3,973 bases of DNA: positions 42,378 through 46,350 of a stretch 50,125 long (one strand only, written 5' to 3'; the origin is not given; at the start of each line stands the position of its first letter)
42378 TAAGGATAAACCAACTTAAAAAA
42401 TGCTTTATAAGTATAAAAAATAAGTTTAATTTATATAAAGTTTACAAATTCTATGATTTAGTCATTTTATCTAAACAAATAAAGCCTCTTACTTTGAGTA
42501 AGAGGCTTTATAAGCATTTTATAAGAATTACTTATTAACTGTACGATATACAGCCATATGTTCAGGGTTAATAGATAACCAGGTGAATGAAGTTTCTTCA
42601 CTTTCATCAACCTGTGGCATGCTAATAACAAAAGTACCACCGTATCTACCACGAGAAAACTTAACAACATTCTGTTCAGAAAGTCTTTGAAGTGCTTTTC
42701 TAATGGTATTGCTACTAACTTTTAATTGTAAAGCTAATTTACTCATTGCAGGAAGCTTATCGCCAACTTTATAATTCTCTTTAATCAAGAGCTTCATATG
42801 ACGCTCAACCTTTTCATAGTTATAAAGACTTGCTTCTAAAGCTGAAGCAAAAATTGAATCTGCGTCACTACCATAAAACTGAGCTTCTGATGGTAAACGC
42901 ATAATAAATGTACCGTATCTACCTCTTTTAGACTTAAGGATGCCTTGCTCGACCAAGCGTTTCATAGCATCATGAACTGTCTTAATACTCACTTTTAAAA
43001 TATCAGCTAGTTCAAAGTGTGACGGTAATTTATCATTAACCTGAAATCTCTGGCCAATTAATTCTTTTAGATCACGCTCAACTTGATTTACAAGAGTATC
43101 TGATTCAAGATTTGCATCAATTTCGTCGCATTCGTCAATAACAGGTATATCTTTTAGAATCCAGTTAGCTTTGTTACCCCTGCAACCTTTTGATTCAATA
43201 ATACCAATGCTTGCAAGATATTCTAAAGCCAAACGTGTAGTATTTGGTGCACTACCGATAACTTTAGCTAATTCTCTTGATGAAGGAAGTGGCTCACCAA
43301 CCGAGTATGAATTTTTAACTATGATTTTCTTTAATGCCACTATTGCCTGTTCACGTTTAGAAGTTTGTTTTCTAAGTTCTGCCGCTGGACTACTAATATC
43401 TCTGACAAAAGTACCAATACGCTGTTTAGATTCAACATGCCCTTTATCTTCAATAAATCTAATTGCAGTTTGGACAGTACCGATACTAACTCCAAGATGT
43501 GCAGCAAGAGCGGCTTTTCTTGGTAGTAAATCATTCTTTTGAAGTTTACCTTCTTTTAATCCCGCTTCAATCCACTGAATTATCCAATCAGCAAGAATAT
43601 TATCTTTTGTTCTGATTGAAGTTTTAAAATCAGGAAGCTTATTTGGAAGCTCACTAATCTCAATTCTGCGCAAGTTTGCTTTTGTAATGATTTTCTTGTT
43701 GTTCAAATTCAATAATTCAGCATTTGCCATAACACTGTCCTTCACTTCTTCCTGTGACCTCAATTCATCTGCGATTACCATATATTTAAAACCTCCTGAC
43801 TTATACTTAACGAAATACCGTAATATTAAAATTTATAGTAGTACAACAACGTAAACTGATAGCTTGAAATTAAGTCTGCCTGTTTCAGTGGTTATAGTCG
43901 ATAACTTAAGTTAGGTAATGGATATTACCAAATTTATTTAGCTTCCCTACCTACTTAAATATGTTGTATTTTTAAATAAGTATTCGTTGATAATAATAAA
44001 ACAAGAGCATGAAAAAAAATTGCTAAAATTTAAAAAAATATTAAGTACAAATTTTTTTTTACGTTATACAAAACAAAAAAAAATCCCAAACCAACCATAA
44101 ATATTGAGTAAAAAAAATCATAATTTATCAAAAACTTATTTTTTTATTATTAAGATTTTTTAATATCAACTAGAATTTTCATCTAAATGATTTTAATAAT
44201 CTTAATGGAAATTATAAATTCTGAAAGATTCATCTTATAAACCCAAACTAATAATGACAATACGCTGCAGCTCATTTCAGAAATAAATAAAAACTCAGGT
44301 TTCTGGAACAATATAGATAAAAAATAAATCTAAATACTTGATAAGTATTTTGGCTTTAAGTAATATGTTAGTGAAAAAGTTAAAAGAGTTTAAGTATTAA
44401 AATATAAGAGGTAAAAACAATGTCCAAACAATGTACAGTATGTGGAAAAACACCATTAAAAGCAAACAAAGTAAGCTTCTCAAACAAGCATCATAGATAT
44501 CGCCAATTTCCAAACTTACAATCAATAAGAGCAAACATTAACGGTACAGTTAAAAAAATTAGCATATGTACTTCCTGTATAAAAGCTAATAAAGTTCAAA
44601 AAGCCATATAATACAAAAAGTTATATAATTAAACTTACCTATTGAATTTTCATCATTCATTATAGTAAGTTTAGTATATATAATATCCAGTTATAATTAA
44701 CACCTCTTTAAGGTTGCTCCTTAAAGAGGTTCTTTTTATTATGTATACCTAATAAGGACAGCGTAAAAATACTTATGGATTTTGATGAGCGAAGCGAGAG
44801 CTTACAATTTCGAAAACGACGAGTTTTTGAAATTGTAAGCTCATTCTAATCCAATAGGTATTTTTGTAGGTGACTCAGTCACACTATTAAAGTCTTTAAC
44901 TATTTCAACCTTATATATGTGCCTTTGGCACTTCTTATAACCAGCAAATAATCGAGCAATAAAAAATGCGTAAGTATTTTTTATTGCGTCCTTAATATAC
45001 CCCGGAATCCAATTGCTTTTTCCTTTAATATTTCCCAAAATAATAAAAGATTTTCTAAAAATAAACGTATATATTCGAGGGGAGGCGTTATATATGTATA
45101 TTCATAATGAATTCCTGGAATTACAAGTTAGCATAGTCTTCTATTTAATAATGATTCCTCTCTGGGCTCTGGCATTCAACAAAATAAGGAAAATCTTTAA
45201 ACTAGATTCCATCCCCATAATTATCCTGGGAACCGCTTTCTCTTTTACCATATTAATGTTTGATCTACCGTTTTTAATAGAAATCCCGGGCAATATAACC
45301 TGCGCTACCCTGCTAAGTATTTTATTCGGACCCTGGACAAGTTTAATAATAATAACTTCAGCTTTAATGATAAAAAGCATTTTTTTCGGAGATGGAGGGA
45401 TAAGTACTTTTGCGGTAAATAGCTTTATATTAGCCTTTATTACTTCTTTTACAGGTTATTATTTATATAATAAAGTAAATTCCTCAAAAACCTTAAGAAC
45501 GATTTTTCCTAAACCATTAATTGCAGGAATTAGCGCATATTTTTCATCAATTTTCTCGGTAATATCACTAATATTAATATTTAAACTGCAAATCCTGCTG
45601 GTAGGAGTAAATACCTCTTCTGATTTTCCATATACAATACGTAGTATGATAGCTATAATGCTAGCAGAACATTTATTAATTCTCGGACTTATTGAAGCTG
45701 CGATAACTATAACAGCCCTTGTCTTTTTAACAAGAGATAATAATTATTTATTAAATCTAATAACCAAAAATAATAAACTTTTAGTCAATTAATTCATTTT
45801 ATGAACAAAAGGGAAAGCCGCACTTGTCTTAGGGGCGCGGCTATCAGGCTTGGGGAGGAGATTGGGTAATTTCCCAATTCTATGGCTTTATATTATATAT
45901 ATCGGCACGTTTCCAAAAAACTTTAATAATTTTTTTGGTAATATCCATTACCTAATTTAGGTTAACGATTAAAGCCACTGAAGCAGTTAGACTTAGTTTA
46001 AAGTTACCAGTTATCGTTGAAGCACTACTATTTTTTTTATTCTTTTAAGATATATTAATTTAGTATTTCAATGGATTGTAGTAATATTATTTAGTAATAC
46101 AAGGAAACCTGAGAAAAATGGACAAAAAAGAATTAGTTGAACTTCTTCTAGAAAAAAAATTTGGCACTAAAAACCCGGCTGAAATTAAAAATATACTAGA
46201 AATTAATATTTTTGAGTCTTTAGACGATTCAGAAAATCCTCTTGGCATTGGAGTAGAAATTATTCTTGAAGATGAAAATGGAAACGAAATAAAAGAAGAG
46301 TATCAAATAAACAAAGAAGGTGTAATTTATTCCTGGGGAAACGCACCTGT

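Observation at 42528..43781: Regulator made of four tandem GntR winged-helix domains with no effector domain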

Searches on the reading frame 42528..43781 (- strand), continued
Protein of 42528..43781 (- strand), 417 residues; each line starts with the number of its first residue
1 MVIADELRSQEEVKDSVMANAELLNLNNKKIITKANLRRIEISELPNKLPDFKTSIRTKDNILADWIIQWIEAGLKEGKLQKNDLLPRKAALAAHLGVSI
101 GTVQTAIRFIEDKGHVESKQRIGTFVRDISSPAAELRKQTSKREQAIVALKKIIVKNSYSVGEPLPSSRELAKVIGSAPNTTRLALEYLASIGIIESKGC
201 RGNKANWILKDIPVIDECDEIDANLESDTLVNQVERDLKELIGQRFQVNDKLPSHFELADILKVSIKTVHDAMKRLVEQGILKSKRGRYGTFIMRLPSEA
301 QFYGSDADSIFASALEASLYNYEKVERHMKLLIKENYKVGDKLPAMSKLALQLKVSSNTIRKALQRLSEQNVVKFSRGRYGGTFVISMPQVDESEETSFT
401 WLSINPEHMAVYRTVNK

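Call 44: find_encoding_contigs(protein=P0001, flank=3000, max_places=4)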
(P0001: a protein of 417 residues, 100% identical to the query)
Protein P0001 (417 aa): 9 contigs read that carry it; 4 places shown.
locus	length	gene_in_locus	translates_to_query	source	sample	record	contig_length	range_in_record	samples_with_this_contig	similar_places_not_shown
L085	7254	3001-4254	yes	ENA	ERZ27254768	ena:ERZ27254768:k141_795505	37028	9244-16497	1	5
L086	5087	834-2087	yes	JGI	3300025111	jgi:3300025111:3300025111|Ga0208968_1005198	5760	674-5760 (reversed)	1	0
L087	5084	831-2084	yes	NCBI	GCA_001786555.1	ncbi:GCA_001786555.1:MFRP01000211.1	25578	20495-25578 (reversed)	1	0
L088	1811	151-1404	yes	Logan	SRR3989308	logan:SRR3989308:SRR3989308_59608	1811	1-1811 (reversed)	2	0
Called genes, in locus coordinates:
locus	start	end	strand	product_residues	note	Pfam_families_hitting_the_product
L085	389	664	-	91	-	-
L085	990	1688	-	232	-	PF01891:CbiM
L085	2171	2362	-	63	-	PF00830:Ribosomal_L28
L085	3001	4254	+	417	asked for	PF13545:HTH_Crp_2 (faint), PF00392:GntR, PF14394:DUF4423 (faint), PF01325:Fe_dep_repress (faint), PF03965:Penicillinase_R (faint), PF21984:DnaD_N (faint), PF14502:HTH_41 (weak), PF00392:GntR, +8 more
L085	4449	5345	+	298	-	PF01209:Ubie_methyltran (faint), PF05148:Methyltransf_8 (weak), PF13489:Methyltransf_23, PF08241:Methyltransf_11, PF08242:Methyltransf_12, PF13649:Methyltransf_25, PF13847:Methyltransf_31 (weak)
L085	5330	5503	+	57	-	-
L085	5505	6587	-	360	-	PF02463:SMC_N, PF03193:RsgA_GTPase (faint), PF03215:Rad17 (weak), PF00005:ABC_tran, PF13304:AAA_21 (faint), PF17912:OB_MalK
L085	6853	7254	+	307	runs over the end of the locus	PF06574:FAD_syn, PF01687:Flavokinase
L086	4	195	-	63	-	PF00830:Ribosomal_L28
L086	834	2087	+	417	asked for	PF13545:HTH_Crp_2 (faint), PF00392:GntR, PF14394:DUF4423 (faint), PF01325:Fe_dep_repress (faint), PF03965:Penicillinase_R (faint), PF21984:DnaD_N (faint), PF14502:HTH_41 (weak), PF00392:GntR, +8 more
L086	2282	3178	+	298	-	PF01209:Ubie_methyltran (faint), PF05148:Methyltransf_8 (weak), PF13489:Methyltransf_23, PF08241:Methyltransf_11, PF08242:Methyltransf_12, PF13649:Methyltransf_25, PF13847:Methyltransf_31 (weak)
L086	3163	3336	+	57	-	-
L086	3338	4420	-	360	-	PF02463:SMC_N, PF03193:RsgA_GTPase (faint), PF03215:Rad17 (weak), PF00005:ABC_tran, PF13304:AAA_21 (faint), PF17912:OB_MalK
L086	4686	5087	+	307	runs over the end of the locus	PF06574:FAD_syn, PF01687:Flavokinase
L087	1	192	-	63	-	PF00830:Ribosomal_L28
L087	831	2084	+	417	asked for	PF13545:HTH_Crp_2 (faint), PF00392:GntR, PF14394:DUF4423 (faint), PF01325:Fe_dep_repress (faint), PF03965:Penicillinase_R (faint), PF21984:DnaD_N (faint), PF14502:HTH_41 (weak), PF00392:GntR, +8 more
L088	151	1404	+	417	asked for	PF13545:HTH_Crp_2 (faint), PF00392:GntR, PF14394:DUF4423 (faint), PF01325:Fe_dep_repress (faint), PF03965:Penicillinase_R (faint), PF21984:DnaD_N (faint), PF14502:HTH_41 (weak), PF00392:GntR, +8 more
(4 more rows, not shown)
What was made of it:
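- The identical protein occurs on 9 contigs from independent samples (call 44).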

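Call 64: search_protein_families(library=pfam, proteins=[L076:7210-7950:+, L076:8154-8312:+], max_evalue=0.01)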
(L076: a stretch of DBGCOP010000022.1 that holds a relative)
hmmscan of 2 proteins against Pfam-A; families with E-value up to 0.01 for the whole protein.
L076:7210-7950:+ (246 aa): 0 families

L076:8154-8312:+ (52 aa): 0 families

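Call 69: search_solved_structures(query=window:42528-43781:-, max_evalue=0.001)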
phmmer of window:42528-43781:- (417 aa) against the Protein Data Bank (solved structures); distinct sequences matched with E-value up to 0.001: 6.
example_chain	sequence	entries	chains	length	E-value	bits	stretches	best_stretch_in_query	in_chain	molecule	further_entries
6az6_A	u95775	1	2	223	2.9e-05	26.5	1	325-393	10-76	GntR family transcriptional regulator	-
6sbs_A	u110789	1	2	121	0.00027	23.4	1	223-289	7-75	Regulatory protein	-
5kvr_A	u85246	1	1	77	0.00027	23.3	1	324-385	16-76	Pyruvate dehydrogenase complex repressor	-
2ra5_A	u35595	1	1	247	0.00032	23.1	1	67-131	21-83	Putative transcriptional regulator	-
4n0b_A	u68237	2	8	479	0.0007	22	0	221-296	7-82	HTH-type transcriptional regulatory protein GabR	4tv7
4mgr_A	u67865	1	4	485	0.00072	22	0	221-296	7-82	HTH-type transcriptional regulatory protein GabR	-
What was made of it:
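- Tried and rejected: Sequence search of the PDB found only single-domain GntR hits (call 69).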

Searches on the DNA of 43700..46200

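Call 18: search_rna_families(source=window, start=43700, end=46200, threshold=evalue, max_evalue=1)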
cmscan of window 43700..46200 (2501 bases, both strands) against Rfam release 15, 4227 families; matches with E-value up to 1: 2.
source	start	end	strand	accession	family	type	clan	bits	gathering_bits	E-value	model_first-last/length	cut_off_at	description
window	44799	44841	+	RF03743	MIR7696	Gene; miRNA;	-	23.9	83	0.18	1-88/88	no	MIR7696 microRNA precursor family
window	44702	44730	-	RF00705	mir-202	Gene; miRNA;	-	18.7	51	0.74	24-52/76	no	mir-202 microRNA precursor family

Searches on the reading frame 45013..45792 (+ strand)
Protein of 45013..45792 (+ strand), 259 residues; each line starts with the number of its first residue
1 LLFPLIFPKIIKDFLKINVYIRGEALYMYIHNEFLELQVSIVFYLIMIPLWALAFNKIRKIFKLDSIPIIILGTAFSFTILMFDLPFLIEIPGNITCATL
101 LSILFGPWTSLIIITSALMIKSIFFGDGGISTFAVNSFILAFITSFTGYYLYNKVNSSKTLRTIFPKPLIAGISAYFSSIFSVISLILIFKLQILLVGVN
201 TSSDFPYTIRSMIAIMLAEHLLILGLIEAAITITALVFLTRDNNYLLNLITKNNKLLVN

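Call 64: search_protein_families(library=pfam, proteins=[window:45013-45792:+], max_evalue=0.01)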
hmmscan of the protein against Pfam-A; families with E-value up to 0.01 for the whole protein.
window:45013-45792:+ (259 aa): 1 family
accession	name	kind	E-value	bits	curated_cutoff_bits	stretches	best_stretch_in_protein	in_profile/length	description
PF01891.21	CbiM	-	2.1e-32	113.1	23.1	1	30-241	2-200/205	Cobalt uptake substrate-specific transmembrane region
